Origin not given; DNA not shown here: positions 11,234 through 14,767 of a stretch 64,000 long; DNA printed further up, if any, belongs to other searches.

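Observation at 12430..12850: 105-bp (five-heptad) tandem repeats inside the ruler coiled coil: a possible length-variable element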

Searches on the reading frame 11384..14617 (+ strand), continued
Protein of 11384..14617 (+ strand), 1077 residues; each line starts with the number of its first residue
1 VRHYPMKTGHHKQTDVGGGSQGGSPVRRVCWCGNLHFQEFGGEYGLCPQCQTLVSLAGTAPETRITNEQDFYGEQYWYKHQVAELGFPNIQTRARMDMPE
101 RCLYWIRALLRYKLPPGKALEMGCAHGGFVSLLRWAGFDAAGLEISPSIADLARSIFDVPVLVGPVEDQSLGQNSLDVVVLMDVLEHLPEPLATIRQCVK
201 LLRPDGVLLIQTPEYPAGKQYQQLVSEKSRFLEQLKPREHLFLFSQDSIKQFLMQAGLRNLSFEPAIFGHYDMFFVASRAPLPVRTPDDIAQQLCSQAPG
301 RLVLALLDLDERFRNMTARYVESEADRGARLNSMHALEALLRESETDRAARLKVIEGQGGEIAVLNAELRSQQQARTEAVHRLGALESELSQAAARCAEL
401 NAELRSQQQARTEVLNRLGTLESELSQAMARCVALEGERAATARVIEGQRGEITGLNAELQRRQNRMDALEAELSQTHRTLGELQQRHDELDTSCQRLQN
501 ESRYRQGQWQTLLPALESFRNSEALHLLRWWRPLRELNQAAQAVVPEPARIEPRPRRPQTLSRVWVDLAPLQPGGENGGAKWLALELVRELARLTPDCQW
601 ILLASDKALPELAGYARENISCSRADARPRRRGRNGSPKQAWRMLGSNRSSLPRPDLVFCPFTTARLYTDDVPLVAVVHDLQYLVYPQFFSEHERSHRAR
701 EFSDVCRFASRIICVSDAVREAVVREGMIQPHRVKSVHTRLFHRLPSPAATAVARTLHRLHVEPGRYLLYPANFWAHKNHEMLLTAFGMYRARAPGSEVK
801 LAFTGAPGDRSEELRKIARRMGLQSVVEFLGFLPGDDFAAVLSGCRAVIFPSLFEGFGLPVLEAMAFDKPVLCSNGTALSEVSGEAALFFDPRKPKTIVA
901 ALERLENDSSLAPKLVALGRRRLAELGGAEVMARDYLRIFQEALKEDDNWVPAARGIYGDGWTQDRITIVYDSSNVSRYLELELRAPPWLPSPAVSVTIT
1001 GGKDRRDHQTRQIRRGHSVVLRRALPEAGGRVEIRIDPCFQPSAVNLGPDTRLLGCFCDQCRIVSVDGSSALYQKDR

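Call 45: list_cluster_members(proteins=[P0078, P0081, P0077, P0030, P0073, P0031, P0043, P0063, P0075, P0101])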
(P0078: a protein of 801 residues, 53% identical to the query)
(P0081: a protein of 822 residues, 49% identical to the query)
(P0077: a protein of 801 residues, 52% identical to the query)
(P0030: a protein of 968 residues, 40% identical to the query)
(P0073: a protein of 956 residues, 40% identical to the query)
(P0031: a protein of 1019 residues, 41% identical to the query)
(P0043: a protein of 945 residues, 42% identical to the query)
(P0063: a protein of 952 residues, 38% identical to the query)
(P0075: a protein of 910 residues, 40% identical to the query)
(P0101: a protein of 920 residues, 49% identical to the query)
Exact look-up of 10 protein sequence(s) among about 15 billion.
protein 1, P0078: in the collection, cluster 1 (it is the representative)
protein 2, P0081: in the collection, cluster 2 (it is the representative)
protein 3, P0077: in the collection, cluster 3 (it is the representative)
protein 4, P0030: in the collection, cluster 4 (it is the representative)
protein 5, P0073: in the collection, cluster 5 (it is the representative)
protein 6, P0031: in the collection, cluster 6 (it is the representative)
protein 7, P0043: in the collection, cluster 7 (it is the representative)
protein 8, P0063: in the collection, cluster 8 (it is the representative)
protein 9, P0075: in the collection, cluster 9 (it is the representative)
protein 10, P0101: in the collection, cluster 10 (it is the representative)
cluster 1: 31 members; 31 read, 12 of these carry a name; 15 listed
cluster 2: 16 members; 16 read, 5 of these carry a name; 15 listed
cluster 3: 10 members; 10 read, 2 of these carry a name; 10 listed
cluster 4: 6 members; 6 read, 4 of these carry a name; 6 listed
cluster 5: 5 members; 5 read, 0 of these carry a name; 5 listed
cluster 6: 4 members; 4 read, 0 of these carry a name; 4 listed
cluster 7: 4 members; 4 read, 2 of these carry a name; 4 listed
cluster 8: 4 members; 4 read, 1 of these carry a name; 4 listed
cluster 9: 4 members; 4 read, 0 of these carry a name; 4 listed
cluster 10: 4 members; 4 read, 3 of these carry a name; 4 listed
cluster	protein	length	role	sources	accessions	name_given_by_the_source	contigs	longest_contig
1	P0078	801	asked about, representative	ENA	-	-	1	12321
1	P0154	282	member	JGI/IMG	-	glycosyltransferase involved in cell wall biosynthesis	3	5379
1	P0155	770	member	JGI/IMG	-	glycosyltransferase involved in cell wall biosynthesis/SAM-dependent methyltransferase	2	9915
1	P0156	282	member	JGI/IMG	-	glycosyltransferase involved in cell wall biosynthesis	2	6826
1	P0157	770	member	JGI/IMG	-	glycosyltransferase involved in cell wall biosynthesis/SAM-dependent methyltransferase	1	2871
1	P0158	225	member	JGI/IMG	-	SAM-dependent methyltransferase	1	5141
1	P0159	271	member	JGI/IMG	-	glycosyltransferase involved in cell wall biosynthesis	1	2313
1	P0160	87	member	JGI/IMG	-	glycosyltransferase involved in cell wall biosynthesis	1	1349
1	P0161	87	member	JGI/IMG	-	glycosyltransferase involved in cell wall biosynthesis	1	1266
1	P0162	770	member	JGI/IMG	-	glycosyltransferase involved in cell wall biosynthesis/SAM-dependent methyltransferase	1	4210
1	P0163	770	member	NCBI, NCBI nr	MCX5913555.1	MAG: glycosyltransferase [Deltaproteobacteria bacterium] | glycosyltransferase [Deltaproteobacteria bacterium]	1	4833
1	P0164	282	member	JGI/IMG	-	glycosyltransferase involved in cell wall biosynthesis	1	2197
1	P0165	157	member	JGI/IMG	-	glycosyltransferase involved in cell wall biosynthesis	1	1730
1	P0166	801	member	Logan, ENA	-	-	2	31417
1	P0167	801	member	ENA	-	-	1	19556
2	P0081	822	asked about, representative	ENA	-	-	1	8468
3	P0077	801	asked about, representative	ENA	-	-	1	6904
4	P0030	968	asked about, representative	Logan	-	-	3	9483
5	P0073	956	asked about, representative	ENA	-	-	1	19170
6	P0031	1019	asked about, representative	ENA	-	-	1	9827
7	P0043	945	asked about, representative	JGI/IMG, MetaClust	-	\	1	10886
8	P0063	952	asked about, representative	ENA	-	-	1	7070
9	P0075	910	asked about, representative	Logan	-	-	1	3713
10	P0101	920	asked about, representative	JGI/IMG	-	glycosyltransferase involved in cell wall biosynthesis/SAM-dependent methyltransferase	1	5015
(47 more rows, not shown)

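Call 56: fold_search(model_id=the predicted structure, library=pdb)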
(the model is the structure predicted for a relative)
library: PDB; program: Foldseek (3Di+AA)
matches with E <= 10: 1782; with E <= 0.001: 1120
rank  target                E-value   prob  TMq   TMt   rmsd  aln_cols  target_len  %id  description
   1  3c48_B                4.0e-19  1.00  0.20  0.49  11.0       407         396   18  Structure of the retaining glycosyltransferase MshA: The first step in mycothiol biosynthesis. Organism: Corynebacteri (released 2008-03-25)
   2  3c4q_A                9.8e-19  1.00  0.31  0.79   5.9       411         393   20  Structure of the retaining glycosyltransferase MshA : The first step in mycothiol biosynthesis. Organism : Corynebacte (released 2008-04-01)
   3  3c48_A                1.2e-18  1.00  0.20  0.48  11.3       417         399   19  Structure of the retaining glycosyltransferase MshA: The first step in mycothiol biosynthesis. Organism: Corynebacteri (released 2008-03-25)
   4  3c4q_B                1.8e-18  1.00  0.30  0.78   5.9       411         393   19  Structure of the retaining glycosyltransferase MshA : The first step in mycothiol biosynthesis. Organism : Corynebacte (released 2008-04-01)
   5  6n1x                  2.0e-18  1.00  0.29  0.78   5.3       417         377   18  BshA from Staphylococcus aureus complexed with UDP and N-acetylglucosamine (released 2019-08-21)
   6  7mi0                  5.0e-18  1.00  0.27  0.73   6.7       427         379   13  Crystal Structure of Glycosyltransferase from Rickettsia africae ESF-5 (released 2021-04-28)
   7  7qsg_A                9.2e-18  1.00  0.27  0.71   6.0       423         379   20  Methylmannose polysaccharide mannosyltransferase from M. hassiacum (released 2023-01-25)
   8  5d00_B                4.4e-17  1.00  0.28  0.77   5.6       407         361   15  Crystal structure of BshA from B. subtilis complexed with N-acetylglucosaminyl-malate and UMP (released 2016-09-07)
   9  6d9t                  4.9e-17  1.00  0.29  0.77   5.2       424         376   17  BshA from Staphylococcus aureus complexed with UDP (released 2019-05-08)
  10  6tvp_A                6.2e-17  1.00  0.28  0.70   6.1       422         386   21  Structure of Mycobacterium smegmatis alpha-maltose-1-phosphate synthase GlgM (released 2020-04-22)
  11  2r60                  8.6e-17  1.00  0.24  0.48   8.6       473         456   15  Structure of apo Sucrose Phosphate Synthase (SPS) of Halothermothrix orenii (released 2008-06-10)
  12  5d01_B                1.1e-16  1.00  0.28  0.78   5.4       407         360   15  Crystal structure of BshA from B. subtilis complexed with N-acetylglucosaminyl-malate (released 2016-09-07)
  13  4xso_A                1.3e-16  1.00  0.28  0.77   4.9       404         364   18  Crystal structure of apo-form Alr3699/HepE from Anabaena sp. strain PCC 7120 (released 2016-01-13)
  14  6tvp_B                1.3e-16  1.00  0.28  0.68   6.2       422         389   20  Structure of Mycobacterium smegmatis alpha-maltose-1-phosphate synthase GlgM (released 2020-04-22)
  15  4xsu_A                1.9e-16  1.00  0.28  0.77   5.0       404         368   18  Crystal structure of Anabaena Alr3699/HepE in complex with UDP and glucose (released 2016-01-13)
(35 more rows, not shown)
